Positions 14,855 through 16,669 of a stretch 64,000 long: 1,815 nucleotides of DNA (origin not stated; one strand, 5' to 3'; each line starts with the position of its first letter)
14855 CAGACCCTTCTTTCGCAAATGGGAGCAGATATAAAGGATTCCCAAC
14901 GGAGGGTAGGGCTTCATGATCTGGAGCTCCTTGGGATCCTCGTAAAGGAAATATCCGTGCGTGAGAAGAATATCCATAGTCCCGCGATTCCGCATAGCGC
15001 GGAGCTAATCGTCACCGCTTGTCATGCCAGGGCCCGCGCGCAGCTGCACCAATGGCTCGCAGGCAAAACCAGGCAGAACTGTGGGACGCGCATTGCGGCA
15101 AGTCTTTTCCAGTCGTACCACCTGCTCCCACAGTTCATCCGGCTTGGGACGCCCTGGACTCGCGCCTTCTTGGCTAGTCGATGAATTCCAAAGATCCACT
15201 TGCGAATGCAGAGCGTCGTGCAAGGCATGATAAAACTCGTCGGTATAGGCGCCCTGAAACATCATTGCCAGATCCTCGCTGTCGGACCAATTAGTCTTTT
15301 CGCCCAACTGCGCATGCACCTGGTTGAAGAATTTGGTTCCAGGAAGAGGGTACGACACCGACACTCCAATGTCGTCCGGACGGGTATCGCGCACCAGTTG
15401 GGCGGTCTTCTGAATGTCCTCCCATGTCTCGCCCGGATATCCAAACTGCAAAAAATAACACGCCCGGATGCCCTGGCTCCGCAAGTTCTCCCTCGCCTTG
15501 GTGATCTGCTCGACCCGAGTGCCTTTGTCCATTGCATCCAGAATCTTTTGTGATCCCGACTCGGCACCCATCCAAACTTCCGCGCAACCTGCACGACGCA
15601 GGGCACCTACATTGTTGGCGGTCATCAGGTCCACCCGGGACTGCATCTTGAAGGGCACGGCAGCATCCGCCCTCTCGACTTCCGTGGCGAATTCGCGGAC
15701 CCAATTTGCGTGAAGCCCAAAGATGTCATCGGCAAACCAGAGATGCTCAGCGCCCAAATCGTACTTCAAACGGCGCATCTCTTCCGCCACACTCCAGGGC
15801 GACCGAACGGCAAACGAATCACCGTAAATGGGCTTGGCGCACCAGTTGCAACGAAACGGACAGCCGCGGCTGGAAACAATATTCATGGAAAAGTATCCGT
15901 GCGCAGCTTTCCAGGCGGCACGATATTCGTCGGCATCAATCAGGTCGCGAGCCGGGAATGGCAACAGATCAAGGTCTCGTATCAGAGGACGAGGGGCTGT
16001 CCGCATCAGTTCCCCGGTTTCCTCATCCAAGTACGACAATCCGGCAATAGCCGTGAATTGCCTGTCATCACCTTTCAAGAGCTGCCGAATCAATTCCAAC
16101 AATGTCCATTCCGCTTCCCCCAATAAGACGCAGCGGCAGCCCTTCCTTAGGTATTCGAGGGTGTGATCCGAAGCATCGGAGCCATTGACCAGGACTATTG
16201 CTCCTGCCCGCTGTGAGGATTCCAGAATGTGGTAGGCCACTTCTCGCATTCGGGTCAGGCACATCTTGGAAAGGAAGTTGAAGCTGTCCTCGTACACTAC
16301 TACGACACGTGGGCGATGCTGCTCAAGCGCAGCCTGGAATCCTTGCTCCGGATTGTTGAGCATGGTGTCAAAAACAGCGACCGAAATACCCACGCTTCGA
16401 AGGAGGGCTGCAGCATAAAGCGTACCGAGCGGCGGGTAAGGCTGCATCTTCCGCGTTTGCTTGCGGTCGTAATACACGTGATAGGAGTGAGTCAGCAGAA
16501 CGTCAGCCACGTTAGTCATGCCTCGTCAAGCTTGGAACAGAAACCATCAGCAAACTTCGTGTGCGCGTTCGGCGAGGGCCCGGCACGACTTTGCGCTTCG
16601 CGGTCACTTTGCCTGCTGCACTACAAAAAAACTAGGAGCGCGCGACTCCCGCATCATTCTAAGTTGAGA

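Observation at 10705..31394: About 21 kb block of three operons combining five radical SAM enzymes, methyltransferases, HprK-like kinases, an NTP_transf_5 enzyme, GT-C membrane transferases and a PLC-type phosphoesterase: candidate undescribed tailoring system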

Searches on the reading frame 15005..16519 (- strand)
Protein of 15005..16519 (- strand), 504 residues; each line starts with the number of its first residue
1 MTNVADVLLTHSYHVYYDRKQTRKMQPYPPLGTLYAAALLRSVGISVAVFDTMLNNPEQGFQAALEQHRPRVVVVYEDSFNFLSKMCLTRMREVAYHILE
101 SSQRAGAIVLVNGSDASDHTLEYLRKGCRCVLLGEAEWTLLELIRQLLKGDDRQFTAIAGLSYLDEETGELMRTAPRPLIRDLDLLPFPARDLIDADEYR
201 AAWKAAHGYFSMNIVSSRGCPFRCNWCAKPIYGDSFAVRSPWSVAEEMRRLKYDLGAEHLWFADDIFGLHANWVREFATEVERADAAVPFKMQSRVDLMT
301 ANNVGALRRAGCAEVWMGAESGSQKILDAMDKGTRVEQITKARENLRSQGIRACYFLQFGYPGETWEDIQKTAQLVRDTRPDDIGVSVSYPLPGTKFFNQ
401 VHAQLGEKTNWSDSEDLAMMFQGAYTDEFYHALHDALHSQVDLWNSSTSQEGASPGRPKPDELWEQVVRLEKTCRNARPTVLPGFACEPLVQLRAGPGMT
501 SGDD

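Call 3: search_protein_families(library=pfam, proteins=[window:15005-16519:-], max_evalue=0.01)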
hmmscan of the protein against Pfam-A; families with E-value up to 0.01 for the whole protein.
window:15005-16519:- (504 aa): 2 families
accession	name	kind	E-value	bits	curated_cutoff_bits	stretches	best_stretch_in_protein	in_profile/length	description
PF04055.27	Radical_SAM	-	1.5e-19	71.2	29.5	1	214-376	1-166/166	Radical SAM superfamily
PF02310.24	B12-binding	-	5.3e-08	33.2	32.1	1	28-143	12-120/121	B12 binding domain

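Call 5: search_protein_families(library=ncbifam, proteins=[window:15005-16519:-], max_evalue=0.001)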
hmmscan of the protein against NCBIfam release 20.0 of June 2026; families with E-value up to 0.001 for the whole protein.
window:15005-16519:- (504 aa): 30 families (the best 25 are shown)
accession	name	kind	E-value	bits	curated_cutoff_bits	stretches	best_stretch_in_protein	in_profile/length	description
TIGR03471.1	HpnJ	equivalog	1.9e-37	129.3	577.6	1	151-403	138-389/472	hopanoid biosynthesis associated radical SAM protein HpnJ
TIGR02026.1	BchE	equivalog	2.1e-32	112.7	481.35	1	25-404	17-390/497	magnesium-protoporphyrin IX monomethyl ester anaerobic oxidative cyclase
NF050148.1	rSAM_ApyD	equivalog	1.7e-30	106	750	1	131-405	130-397/645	RiPP biosynthesis radical SAM protein ApyD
TIGR04072.2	rSAM_ladder_B12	equivalog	2.8e-30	105.3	360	1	212-373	181-343/443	lipid biosynthesis B12-binding/radical SAM protein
TIGR04479.1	bcpD_PhpK_rSAM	subfamily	1.6e-29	102.6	600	1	139-413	183-445/504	PhpK family radical SAM P-methyltransferase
TIGR04014.1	B12_SAM_MJ_0865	equivalog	8.3e-28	97.3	360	1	82-404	43-361/434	methyl-coenzyme M reductase glutamine C-methyltransferase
TIGR04013.1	B12_SAM_MJ_1487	hypoth_equivalog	2.3e-26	92.5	251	2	314-410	268-366/382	TIGR04013 family B12-binding domain/radical SAM domain-containing protein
TIGR04385.1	B12_rSAM_cofa1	equivalog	2.1e-25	89.9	450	1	32-377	22-362/438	B12 lower ligand biosynthesis radical SAM protein BzaD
NF033070.1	rSAM_AprD4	equivalog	1.1e-24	87.2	500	1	29-399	41-388/456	AprD4 family radical SAM diol-dehydratase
TIGR04295.1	B12_rSAM_oligo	hypoth_equivalog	1.9e-24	86.2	400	1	26-338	21-322/422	TIGR04295 family B12-binding domain-containing radical SAM protein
NF038361.1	rSAM_Sden_1168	equivalog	1.7e-21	76.4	575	1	29-401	84-473/560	Sden_1168 family B12-binding radical SAM P-methyltransferase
TIGR04367.1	HpnR_B12_rSAM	equivalog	3.7e-21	75.2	650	1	29-405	21-377/490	hopanoid C-3 methylase HpnR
TIGR03975.1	rSAM_ocin_1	subfamily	2.7e-18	65.8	281.85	1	130-376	184-427/606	RiPP maturation radical SAM C-methyltransferase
NF040546.1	rSAM_CUAEP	equivalog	3e-15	55.9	500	1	33-377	16-339/468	CUAEP/CCAEP-tail radical SAM (seleno)protein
NF033712.0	B12_rSAM_KedN5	subfamily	1.5e-11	43.3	700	1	130-367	117-358/624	KedN5 family methylcobalamin-dependent radical SAM C-methyltransferase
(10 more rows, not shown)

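Call 66: find_encoding_contigs(protein=window:15005-16519:-, flank=10000, max_places=4)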
Protein window:15005-16519:- (504 aa): no gene with exactly this product is on record in the collection.
